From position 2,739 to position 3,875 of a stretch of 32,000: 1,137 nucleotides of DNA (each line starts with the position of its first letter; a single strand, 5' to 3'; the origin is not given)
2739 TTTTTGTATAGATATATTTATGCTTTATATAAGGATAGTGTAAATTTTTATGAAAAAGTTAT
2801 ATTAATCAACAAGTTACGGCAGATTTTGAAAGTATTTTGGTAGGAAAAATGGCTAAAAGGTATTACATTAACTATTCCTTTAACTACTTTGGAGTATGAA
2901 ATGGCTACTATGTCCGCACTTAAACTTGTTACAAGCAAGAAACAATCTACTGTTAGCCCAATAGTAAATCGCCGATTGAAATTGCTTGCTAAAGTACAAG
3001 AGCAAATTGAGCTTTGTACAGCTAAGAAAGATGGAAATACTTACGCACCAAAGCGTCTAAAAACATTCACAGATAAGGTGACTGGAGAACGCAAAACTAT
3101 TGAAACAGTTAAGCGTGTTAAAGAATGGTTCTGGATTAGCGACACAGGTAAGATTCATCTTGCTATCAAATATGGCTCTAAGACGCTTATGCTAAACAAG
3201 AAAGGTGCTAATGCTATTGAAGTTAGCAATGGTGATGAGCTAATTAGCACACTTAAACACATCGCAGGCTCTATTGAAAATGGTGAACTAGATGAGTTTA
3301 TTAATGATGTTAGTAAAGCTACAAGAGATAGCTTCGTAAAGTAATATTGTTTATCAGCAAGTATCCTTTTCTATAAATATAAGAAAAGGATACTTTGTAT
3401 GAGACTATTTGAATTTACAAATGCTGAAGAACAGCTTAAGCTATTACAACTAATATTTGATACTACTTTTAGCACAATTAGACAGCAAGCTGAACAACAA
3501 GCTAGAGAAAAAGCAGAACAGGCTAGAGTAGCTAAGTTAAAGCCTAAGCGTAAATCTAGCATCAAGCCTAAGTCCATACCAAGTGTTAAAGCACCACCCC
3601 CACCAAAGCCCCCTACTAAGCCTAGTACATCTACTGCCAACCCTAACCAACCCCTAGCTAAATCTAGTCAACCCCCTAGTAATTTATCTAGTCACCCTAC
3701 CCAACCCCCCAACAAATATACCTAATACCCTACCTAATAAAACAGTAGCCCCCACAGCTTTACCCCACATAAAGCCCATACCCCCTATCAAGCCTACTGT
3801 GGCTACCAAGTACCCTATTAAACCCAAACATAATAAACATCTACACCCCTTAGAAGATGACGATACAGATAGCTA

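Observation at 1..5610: Very AT-rich integrative island abutting the 3' end of guaA in a GC-rich chromosome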

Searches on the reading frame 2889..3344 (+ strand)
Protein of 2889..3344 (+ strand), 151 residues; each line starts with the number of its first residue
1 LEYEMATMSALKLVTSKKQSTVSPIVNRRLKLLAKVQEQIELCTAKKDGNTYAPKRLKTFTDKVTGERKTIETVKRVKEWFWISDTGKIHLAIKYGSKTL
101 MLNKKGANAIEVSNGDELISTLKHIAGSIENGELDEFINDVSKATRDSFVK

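Call 4: search_protein_families(library=pfam, proteins=[window:2889-3344:+], max_evalue=0.01)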
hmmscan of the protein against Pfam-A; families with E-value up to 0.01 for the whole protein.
window:2889-3344:+ (151 aa): 1 family
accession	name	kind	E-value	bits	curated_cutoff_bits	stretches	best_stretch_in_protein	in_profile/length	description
PF20346.3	DUF6641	-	1.9e-13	51.1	27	1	8-137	19-142/143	Family of unknown function (DUF6641)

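Call 8: search_protein_families(library=ncbifam, proteins=[window:2889-3344:+], max_evalue=0.01)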
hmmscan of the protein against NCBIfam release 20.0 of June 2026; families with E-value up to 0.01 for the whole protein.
window:2889-3344:+ (151 aa): 0 families

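Call 18: search_protein_families(library=phrogs, proteins=[window:2889-3344:+], max_evalue=0.01)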
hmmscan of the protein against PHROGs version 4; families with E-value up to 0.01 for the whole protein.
window:2889-3344:+ (151 aa): 1 family
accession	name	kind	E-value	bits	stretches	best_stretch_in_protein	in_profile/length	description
phrog_31551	-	unknown function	1.6e-17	64.9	1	4-139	8-143/155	-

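Call 19: search_protein_families(library=padloc, proteins=[window:2889-3344:+], max_evalue=0.01)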
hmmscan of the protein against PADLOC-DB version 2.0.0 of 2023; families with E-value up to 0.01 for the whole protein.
window:2889-3344:+ (151 aa): 0 families

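Call 63: find_homologous_proteins(query=window:2889-3344:+, max_evalue=0.001)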
Query window:2889-3344:+ (151 aa): 1347 proteins with E <= 0.001 among 1368 candidates; the best 120 are listed.
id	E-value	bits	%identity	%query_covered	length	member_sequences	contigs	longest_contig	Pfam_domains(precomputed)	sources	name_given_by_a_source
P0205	7.3e-86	303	97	97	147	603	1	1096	PF20346.3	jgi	-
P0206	3.0e-80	285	90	97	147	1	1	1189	PF20346.3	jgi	jgi:hypothetical protein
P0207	9.2e-80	283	92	95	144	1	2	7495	PF20346.3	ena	-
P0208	1.7e-79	282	87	100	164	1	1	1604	PF20346.3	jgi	jgi:hypothetical protein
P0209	1.7e-79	282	87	100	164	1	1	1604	PF20346.3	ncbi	-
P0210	9.2e-79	280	88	97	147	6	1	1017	PF20346.3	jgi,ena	jgi:hypothetical protein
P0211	7.2e-78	277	88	97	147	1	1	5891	PF20346.3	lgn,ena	-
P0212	9.4e-78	276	88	97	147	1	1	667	PF20346.3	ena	-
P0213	1.6e-77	276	88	97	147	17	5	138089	PF20346.3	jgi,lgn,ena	jgi:hypothetical protein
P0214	1.0e-76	273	87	97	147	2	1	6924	PF20346.3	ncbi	-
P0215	1.3e-75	270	84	97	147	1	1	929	PF20346.3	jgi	jgi:hypothetical protein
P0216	2.8e-72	259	82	97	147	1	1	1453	PF20346.3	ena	-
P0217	4.5e-72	258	85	97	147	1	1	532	PF20346.3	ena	-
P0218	9.9e-72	257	84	97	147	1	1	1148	PF20346.3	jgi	-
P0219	2.3e-70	253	85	94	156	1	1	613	PF20346.3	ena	-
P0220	2.8e-70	252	92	83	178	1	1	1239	PF20346.3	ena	-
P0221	3.5e-70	252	89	87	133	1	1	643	PF20346.3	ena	-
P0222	8.6e-68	244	80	97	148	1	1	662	PF20346.3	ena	-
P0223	2.1e-67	243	79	97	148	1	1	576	PF20346.3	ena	-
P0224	5.1e-67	242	77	97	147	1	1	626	PF20346.3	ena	-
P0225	9.3e-67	241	88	97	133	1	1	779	PF20346.3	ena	-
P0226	1.2e-65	237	78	97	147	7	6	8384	PF20346.3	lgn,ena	-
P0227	2.3e-64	233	73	100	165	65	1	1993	PF20346.3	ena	-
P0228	8.2e-63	228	74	97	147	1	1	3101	PF20346.3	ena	-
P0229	8.6e-63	228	73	97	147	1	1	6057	PF20346.3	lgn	-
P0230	5.7e-61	222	70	100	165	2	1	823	PF20346.3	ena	-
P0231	2.6e-60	220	69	97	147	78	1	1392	PF20346.3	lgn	-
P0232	4.7e-60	219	69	97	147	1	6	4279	PF20346.3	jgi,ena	jgi:hypothetical protein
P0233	5.8e-60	219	68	96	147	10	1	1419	PF20346.3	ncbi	-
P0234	6.7e-60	219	67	97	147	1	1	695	PF20346.3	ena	-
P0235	6.7e-60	219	68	96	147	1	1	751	PF20346.3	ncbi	-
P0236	8.1e-60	218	69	97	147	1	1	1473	PF20346.3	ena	-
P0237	1.2e-59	218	68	97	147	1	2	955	PF20346.3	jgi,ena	-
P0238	1.3e-59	218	68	96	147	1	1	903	PF20346.3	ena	-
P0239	1.8e-59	217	68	97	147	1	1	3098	PF20346.3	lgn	-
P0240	2.2e-59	217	68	97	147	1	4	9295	PF20346.3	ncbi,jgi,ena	jgi:hypothetical protein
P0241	2.6e-59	217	68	96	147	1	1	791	PF20346.3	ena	-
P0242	2.8e-59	217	69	99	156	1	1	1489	PF20346.3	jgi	jgi:hypothetical protein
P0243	3.2e-59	216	71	97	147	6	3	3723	PF20346.3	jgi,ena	jgi:hypothetical protein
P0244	3.6e-59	216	68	96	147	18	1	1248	PF20346.3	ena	-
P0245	5.5e-59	216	68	96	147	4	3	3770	PF20346.3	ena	-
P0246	5.8e-59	216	68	97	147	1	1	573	PF20346.3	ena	-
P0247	5.9e-59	216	69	96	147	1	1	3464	PF20346.3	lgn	-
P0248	8.1e-59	215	69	99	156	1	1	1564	PF20346.3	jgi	-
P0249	9.4e-59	215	68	97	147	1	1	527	PF20346.3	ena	-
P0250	1.1e-58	215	67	97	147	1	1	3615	PF20346.3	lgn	-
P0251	1.1e-58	215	70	96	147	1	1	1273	PF20346.3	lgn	-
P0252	1.2e-58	215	68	96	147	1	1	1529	PF20346.3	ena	-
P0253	1.2e-58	215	70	97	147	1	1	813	PF20346.3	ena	-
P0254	1.3e-58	215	73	97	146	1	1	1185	PF20346.3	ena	-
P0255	1.4e-58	214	69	97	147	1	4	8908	PF20346.3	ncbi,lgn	-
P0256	1.5e-58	214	69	97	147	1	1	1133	PF20346.3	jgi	jgi:hypothetical protein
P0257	1.5e-58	214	67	97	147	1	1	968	PF20346.3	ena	-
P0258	1.7e-58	214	69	97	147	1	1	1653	PF20346.3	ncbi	-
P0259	1.7e-58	214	70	97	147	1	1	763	PF20346.3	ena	-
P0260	1.8e-58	214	68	97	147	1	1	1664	PF20346.3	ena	-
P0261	2.2e-58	214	67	97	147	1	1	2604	PF20346.3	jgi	jgi:hypothetical protein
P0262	2.7e-58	214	69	97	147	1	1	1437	PF20346.3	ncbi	-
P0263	2.9e-58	213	69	94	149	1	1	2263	PF20346.3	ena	-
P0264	3.3e-58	213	69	97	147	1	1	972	PF20346.3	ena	-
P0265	3.3e-58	213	67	97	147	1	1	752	PF20346.3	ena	-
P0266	3.5e-58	213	71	99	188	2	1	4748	PF20346.3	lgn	-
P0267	3.7e-58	213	68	97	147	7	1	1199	PF20346.3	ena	-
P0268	4.3e-58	213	69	94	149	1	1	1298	PF20346.3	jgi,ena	jgi:hypothetical protein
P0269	4.3e-58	213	69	97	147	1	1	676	PF20346.3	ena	-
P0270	4.4e-58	213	69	97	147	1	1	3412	PF20346.3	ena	-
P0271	4.7e-58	213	68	97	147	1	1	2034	PF20346.3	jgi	jgi:hypothetical protein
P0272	5.0e-58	213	68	97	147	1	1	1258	PF20346.3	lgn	-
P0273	5.3e-58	213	69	97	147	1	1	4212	PF20346.3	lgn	-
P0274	5.4e-58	213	69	97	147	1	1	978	PF20346.3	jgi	jgi:hypothetical protein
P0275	6.1e-58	212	68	97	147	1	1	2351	PF20346.3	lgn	-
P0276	7.2e-58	212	69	97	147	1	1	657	PF20346.3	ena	-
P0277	9.5e-58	212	68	97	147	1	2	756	PF20346.3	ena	-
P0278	1.2e-57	211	65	97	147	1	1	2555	PF20346.3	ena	-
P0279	1.2e-57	211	69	97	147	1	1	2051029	PF20346.3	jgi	jgi:transcriptional/translational regulatory protein YebC/TACO1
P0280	1.3e-57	211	68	97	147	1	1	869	PF20346.3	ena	-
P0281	1.4e-57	211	69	97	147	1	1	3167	PF20346.3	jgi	-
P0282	1.4e-57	211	69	99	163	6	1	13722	PF20346.3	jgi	-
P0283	1.5e-57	211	68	97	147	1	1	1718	PF20346.3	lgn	-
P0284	1.6e-57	211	69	97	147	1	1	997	PF20346.3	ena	-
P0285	1.8e-57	211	70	97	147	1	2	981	PF20346.3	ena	-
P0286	1.8e-57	211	67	97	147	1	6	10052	PF20346.3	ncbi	-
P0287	2.2e-57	211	65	97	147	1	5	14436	PF20346.3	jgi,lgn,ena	jgi:hypothetical protein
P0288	2.8e-57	210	69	99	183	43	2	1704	PF20346.3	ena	-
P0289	2.8e-57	210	65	97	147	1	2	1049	PF20346.3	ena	-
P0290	2.8e-57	210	69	97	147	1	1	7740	PF20346.3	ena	-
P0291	2.8e-57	210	67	97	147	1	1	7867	PF20346.3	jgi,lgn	-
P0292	3.4e-57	210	69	97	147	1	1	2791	PF20346.3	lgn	-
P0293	3.4e-57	210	67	97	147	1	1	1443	PF20346.3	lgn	-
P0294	3.8e-57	210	69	97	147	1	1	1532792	PF20346.3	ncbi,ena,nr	ncbi:hypothetical protein G6717_05400 [Polynucleobacter paneuropaeus]|nr:hypothetical protein [Polyn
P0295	3.9e-57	210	69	97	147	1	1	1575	PF20346.3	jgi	jgi:hypothetical protein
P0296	4.1e-57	210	69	97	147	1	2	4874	PF20346.3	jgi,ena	jgi:hypothetical protein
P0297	4.2e-57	210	67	97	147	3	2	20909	PF20346.3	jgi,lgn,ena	jgi:hypothetical protein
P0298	4.3e-57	210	67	97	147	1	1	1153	PF20346.3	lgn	-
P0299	4.3e-57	210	69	97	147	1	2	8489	PF20346.3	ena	-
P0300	4.5e-57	210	69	97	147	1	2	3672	PF20346.3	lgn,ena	-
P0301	4.8e-57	209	68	97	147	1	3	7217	PF20346.3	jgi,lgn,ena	-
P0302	5.0e-57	209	68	96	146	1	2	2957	PF20346.3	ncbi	-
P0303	5.1e-57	209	69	97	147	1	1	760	PF20346.3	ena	-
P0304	5.2e-57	209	67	97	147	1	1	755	PF20346.3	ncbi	-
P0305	5.7e-57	209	69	97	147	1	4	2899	PF20346.3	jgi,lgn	-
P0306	5.7e-57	209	69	97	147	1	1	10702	PF20346.3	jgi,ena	-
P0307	5.8e-57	209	67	97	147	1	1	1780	PF20346.3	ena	-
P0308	5.9e-57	209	69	97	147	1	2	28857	PF20346.3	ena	-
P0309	6.0e-57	209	67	100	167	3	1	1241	PF20346.3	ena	-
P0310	6.4e-57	209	67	97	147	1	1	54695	PF20346.3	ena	-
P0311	6.6e-57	209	67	97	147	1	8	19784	PF20346.3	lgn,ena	-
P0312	6.7e-57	209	68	97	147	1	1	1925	PF20346.3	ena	-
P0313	7.0e-57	209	69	97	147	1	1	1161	PF20346.3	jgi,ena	-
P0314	7.3e-57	209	66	99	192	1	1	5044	PF20346.3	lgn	-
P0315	7.7e-57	209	66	97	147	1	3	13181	PF20346.3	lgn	-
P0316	8.1e-57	209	69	97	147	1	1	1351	PF20346.3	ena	-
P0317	8.8e-57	209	67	97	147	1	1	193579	PF20346.3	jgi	jgi:hypothetical protein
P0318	9.0e-57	209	67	97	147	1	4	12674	PF20346.3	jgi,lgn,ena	jgi:hypothetical protein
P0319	9.5e-57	208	69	96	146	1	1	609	PF20346.3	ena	-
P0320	9.7e-57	208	67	97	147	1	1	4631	PF20346.3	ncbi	-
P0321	1.1e-56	208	68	97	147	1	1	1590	PF20346.3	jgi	-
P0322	1.1e-56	208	69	97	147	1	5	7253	PF20346.3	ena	-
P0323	1.1e-56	208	67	97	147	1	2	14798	PF20346.3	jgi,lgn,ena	jgi:hypothetical protein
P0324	1.1e-56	208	67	97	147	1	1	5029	PF20346.3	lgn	-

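Call 66: search_solved_structures(query=A4, max_evalue=10)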
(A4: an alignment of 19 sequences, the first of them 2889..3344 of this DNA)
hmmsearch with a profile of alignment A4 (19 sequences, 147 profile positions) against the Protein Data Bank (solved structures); distinct sequences matched with E-value up to 10: 3.
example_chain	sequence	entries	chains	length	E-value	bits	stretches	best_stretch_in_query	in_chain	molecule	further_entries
8aht_A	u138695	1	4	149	1.3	12.1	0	110-137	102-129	Calmodulin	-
1lkj_A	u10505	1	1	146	1.9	11.6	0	108-140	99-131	Calmodulin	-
6oqq_B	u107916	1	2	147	1.9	11.6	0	108-140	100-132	Calmodulin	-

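Call 70: predict_structure(alignment_id=A4)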
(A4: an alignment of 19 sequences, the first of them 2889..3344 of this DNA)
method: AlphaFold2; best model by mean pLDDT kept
length: 151 residues; sequences in the alignment: 19
mean_pLDDT: 75.5   pTM: 0.63
mean pLDDT of the five models: 75.5, 74.0, 72.5, 72.2, 70.5
residues with pLDDT >= 90: 13; 70-90: 100; 50-70: 18; < 50: 20
segments of 3 or more residues with pLDDT < 50: 1-20
pLDDT, mean of each block of 10 residues (from residue 1): 41 41 74 89 88 84 91 84 86 78 67 86 86 76 65 51
secondary structure, 60 per line:
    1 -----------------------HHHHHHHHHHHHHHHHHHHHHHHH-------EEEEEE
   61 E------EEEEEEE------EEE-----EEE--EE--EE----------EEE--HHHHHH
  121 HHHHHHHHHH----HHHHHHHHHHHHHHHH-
elements in order: H24-47 E55-61 E68-74 E81-83 E89-91 E110-112 H115-130 H135-150

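Call 72: fold_search(model_id=the predicted structure, library=pdb)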
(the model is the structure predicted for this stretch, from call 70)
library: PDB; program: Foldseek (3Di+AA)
matches with E <= 10: 271; with E <= 0.001: 0
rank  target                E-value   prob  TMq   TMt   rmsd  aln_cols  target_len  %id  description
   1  8gqg_B                9.3e-02  0.84  0.15  0.07   8.3        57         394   21  Crystal structure of Thioloase from Pseudomonas aeruginosa PAO1 (released 2024-03-13)
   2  2wu9_B                5.0e-01  0.51  0.15  0.07   7.4        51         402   22  Crystal structure of peroxisomal KAT2 from Arabidopsis thaliana (released 2010-05-12)
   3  2wu9_A                5.9e-01  0.44  0.15  0.07   7.1        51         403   22  Crystal structure of peroxisomal KAT2 from Arabidopsis thaliana (released 2010-05-12)
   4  2wua_B                6.3e-01  0.23  0.14  0.07   6.7        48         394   10  Structure of the peroxisomal 3-ketoacyl-CoA thiolase from Sunflower (released 2010-05-12)
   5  1kfi_A                7.5e-01  0.08  0.14  0.06  14.5       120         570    8  Crystal Structure of the Exocytosis-Sensitive Phosphoprotein, pp63/Parafusin (phosphoglucomutase) from Paramecium (released 2002-01-16)
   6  2w9j_B                9.0e-01  0.13  0.19  0.31  17.2       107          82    8  The crystal structure of SRP14 from the Schizosaccharomyces pombe signal recognition particle (released 2009-02-03)
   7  5y9b_A                9.0e-01  0.13  0.14  0.07  13.1        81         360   15  Crystal structure of Bacillus licheniformis Gamma glutamyl transpeptidase with DON (released 2018-08-29)
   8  9bra_7                9.6e-01  0.04  0.13  0.11  30.4       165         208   12  Intact V-ATPase State 2 and synaptophysin complex in mouse brain isolated synaptic vesicles (released 2024-06-19)
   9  2wua_A                1.0e+00  0.18  0.13  0.07   6.7        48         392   10  Structure of the peroxisomal 3-ketoacyl-CoA thiolase from Sunflower (released 2010-05-12)
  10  6vq6_H                1.0e+00  0.03  0.13  0.11  29.2       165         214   11  Mammalian V-ATPase from rat brain - composite model of rotational state 1 bound to ADP and SidK (built from focused re (released 2020-03-18)
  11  5y8x_A                1.1e+00  0.12  0.14  0.07  13.5        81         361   15  Crystal structure of Bacillus licheniformis Gamma glutamyl transpeptidase with Azaserine (released 2018-10-17)
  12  6xby_H                1.2e+00  0.04  0.14  0.10  28.0       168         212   13  Cryo-EM structure of V-ATPase from bovine brain, state 2 (released 2020-08-19)
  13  3a75_C                1.3e+00  0.11  0.14  0.07  13.3        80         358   14  Crystal structure of glutamate complex of halotolerant &gamma;-glutamyltranspeptidase from Bacillus subtilis (released 2010-03-09)
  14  5xlu_A                1.3e+00  0.04  0.11  0.07  16.3       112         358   13  High Resolution Crystal Structure of Bacillus Licheniformis Gamma Glutamyl Transpeptidase with Acivicin (released 2018-05-16)
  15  9g6k_Lp               1.5e+00  0.04  0.13  0.08  17.0       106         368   15  LSU structure derived from the LSU sample of the mitoribosome from T. gondii. (released 2024-12-11)
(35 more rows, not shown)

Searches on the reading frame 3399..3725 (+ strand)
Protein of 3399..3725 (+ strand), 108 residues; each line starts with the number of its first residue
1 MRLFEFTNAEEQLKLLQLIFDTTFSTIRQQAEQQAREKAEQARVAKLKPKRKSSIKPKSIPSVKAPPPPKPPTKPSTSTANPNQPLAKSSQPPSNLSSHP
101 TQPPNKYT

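Call 4: search_protein_families(library=pfam, proteins=[window:3399-3725:+], max_evalue=0.01)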
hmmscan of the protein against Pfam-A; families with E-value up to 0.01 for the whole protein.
window:3399-3725:+ (108 aa): 1 family
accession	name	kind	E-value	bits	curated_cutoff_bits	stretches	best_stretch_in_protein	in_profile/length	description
PF04086.19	SRP-alpha_N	-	0.00032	21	25.4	1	17-102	84-181/301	Signal recognition particle, alpha subunit, N-terminal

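Call 8: search_protein_families(library=ncbifam, proteins=[window:3399-3725:+], max_evalue=0.01)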
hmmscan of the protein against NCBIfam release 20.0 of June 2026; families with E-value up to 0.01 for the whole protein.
window:3399-3725:+ (108 aa): 0 families

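Call 18: search_protein_families(library=phrogs, proteins=[window:3399-3725:+], max_evalue=0.01)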
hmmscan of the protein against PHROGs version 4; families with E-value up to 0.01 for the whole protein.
window:3399-3725:+ (108 aa): 0 families

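Call 19: search_protein_families(library=padloc, proteins=[window:3399-3725:+], max_evalue=0.01)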
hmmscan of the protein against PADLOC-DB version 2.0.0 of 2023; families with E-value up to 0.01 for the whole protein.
window:3399-3725:+ (108 aa): 0 families

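Call 97: search_protein_families(library=pfam, proteins=[window:3399-3725:+], max_evalue=0.001)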
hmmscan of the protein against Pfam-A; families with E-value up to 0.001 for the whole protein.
window:3399-3725:+ (108 aa): 1 family
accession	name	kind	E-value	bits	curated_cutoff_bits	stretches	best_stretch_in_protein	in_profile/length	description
PF04086.19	SRP-alpha_N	-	0.00032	21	25.4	1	17-102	84-181/301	Signal recognition particle, alpha subunit, N-terminal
